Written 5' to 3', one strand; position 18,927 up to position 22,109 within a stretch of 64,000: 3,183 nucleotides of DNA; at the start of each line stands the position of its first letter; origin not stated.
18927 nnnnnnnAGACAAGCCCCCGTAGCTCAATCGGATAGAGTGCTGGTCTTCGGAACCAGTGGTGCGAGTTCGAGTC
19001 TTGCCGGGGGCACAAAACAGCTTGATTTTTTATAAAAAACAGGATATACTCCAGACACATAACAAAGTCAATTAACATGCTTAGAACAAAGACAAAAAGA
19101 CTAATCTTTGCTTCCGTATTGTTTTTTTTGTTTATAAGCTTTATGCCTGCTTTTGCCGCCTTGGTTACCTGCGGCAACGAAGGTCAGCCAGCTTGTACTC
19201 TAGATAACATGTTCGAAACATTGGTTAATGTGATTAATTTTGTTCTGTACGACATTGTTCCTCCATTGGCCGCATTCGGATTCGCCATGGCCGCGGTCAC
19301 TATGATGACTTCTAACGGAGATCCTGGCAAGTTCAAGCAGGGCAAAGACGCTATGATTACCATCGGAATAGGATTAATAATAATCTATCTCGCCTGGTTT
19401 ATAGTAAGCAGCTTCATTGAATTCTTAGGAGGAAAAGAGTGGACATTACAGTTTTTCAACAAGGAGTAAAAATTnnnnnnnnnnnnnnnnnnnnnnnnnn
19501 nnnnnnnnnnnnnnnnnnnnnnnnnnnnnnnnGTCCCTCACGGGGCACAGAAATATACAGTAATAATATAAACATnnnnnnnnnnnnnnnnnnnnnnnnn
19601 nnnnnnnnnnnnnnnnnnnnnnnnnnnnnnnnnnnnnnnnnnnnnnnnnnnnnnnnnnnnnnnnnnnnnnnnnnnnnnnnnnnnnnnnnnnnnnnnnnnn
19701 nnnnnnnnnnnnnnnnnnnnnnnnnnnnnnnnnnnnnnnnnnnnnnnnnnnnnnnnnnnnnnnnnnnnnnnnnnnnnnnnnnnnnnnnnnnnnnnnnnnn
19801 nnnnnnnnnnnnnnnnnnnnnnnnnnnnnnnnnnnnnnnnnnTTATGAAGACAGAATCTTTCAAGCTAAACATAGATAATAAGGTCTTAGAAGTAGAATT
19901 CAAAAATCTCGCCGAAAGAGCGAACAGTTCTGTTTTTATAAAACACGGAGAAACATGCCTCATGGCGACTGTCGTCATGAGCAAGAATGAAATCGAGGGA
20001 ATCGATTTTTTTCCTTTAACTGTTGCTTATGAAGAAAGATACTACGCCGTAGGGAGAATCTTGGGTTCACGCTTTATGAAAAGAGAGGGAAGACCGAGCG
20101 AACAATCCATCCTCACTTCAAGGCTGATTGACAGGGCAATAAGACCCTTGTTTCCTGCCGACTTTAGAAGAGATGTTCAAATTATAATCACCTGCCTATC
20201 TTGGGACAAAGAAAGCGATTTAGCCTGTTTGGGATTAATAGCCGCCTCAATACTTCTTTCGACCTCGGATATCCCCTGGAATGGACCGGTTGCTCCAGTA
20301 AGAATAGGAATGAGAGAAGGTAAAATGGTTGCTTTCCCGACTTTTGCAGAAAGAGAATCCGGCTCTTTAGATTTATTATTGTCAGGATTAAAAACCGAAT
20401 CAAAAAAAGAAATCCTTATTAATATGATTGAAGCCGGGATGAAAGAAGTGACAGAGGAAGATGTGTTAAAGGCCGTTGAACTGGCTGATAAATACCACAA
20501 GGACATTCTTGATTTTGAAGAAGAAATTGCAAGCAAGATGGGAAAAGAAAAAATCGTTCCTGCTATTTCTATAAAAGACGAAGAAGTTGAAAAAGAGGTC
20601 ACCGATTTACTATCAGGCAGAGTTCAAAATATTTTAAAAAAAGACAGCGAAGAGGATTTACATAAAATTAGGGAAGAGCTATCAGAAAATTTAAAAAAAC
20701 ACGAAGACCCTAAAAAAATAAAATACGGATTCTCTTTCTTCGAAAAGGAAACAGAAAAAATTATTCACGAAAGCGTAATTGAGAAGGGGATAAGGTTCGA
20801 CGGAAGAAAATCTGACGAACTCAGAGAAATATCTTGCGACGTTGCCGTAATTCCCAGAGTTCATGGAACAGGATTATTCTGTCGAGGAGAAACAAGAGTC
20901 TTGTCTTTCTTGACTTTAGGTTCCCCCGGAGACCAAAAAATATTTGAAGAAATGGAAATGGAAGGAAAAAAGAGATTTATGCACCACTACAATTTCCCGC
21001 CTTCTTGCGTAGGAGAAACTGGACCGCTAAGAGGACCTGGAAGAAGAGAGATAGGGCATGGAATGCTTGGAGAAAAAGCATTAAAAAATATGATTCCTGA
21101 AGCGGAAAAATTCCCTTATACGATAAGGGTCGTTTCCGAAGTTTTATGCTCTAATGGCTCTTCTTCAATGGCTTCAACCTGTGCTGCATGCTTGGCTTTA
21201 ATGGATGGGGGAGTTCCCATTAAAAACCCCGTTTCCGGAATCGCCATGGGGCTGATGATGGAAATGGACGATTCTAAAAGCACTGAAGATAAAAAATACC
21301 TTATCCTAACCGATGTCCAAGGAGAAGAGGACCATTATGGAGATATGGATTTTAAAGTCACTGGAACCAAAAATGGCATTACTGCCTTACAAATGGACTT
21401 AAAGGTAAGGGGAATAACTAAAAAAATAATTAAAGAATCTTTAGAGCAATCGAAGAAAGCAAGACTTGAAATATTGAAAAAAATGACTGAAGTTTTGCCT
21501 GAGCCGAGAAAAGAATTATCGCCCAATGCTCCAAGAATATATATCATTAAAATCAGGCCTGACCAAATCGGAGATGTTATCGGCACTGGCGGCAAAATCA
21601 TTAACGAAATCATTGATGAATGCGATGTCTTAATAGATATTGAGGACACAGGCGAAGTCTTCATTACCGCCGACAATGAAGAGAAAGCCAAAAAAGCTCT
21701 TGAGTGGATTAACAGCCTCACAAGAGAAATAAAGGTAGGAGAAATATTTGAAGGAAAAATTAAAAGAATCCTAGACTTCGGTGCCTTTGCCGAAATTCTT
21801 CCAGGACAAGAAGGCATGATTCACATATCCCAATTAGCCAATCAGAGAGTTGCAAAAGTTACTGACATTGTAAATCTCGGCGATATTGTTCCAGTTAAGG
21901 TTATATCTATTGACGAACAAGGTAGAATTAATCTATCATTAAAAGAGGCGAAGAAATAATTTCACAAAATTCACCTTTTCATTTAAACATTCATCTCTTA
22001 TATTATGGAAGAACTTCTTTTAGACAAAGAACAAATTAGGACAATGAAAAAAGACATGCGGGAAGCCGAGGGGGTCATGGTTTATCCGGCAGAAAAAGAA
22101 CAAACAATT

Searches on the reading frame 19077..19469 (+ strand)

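Call 10: search_protein_families(library=pfam, proteins=[window:19077-19469:+])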
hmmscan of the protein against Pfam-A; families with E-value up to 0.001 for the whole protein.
window:19077-19469:+ (130 aa): 2 families
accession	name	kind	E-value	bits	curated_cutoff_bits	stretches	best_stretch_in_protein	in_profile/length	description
PF18895.5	T4SS_pilin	-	4e-10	40.1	26.6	1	48-111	7-69/71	Type IV secretion system pilin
PF04956.18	TrbC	-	8.5e-07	29.5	27.9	1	3-113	6-98/98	TrbC/VIRB2 pilin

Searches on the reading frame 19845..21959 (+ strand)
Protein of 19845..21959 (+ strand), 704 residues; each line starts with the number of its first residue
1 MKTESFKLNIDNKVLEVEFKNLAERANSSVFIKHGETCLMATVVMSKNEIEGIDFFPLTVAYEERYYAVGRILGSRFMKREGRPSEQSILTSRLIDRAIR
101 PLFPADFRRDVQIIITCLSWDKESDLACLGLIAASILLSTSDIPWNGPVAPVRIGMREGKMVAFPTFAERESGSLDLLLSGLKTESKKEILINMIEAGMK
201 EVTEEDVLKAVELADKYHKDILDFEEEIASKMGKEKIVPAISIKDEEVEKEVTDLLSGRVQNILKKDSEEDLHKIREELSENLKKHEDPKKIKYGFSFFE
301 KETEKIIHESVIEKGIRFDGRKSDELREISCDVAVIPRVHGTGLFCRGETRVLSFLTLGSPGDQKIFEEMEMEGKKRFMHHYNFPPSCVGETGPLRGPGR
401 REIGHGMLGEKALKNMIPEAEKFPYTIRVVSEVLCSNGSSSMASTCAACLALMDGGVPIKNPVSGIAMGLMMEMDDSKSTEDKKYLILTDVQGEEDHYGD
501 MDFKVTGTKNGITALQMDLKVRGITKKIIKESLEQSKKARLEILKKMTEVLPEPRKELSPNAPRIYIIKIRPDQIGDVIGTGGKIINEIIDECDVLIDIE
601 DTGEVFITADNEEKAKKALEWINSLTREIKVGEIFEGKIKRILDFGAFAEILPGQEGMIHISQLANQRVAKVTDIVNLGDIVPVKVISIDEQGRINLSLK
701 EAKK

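Call 70: search_protein_families(library=pfam, proteins=[window:19845-21959:+])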
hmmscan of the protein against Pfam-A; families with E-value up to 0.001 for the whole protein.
window:19845-21959:+ (704 aa): 4 families
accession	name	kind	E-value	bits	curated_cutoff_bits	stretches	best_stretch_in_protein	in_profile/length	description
PF01138.27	RNase_PH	-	1.5e-48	165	25.5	2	15-144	5-130/130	3' exoribonuclease family, domain 1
PF00575.29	S1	-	3.4e-17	63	22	1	629-700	2-74/74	S1 RNA binding domain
PF03725.20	RNase_PH_C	-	1.8e-12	47.5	20.8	2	147-214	1-64/67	3' exoribonuclease family, domain 2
PF00013.35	KH_1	-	7.9e-09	35.6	21.5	1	567-623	3-65/66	KH domain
